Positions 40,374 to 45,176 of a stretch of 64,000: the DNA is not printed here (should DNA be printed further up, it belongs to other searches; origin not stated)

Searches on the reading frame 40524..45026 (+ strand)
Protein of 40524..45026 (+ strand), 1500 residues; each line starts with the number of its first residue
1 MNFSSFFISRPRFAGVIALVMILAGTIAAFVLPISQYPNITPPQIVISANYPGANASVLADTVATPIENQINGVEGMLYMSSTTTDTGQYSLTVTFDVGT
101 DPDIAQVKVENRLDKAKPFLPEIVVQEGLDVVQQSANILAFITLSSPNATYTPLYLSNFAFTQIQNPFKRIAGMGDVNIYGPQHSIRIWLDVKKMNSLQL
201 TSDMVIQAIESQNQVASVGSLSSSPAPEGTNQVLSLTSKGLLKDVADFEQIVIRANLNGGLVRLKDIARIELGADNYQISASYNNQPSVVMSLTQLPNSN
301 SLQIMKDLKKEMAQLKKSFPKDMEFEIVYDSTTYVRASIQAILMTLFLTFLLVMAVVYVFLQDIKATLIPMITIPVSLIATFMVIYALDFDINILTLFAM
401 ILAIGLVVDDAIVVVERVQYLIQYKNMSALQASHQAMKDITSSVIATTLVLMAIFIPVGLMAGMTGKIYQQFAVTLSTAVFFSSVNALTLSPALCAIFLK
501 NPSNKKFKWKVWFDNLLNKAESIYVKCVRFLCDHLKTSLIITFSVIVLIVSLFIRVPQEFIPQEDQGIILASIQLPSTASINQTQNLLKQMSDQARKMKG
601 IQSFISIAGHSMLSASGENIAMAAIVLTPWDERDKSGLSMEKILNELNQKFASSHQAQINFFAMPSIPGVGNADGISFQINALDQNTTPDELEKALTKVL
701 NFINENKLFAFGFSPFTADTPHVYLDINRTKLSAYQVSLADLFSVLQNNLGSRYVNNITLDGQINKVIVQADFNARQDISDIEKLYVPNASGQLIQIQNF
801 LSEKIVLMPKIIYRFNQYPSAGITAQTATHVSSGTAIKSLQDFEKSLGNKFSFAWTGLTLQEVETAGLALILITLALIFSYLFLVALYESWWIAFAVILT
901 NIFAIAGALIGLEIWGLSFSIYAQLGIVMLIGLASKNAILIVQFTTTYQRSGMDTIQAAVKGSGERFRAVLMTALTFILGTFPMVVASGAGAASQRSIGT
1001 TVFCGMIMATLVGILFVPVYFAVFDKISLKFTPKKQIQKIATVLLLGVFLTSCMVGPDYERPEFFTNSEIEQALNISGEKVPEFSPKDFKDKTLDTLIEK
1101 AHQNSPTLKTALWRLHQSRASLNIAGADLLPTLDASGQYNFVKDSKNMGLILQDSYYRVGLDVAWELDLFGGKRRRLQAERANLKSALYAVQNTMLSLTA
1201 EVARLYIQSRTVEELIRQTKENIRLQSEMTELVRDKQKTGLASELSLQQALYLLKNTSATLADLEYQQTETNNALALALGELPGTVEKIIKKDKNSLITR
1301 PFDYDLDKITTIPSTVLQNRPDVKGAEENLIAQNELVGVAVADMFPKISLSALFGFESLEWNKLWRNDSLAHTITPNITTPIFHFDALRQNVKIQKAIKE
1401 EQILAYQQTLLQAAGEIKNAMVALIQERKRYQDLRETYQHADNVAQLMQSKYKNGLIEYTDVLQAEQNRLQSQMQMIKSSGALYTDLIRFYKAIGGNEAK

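Call 13: search_protein_families(library=pfam, proteins=[window:40524-45026:+], max_evalue=0.001)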
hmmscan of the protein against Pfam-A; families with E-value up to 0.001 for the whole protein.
window:40524-45026:+ (1500 aa): 3 families
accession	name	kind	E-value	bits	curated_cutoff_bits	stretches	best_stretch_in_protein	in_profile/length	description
PF00873.25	ACR_tran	-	6.4e-294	978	28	1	3-1024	1-1020/1021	AcrB/AcrD/AcrF family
PF02321.23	OEP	-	6.1e-43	147.2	22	2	1313-1495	5-187/187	Outer membrane efflux protein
PF03176.21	MMPL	-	1.6e-11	44.2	20.5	1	341-501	144-305/333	MMPL family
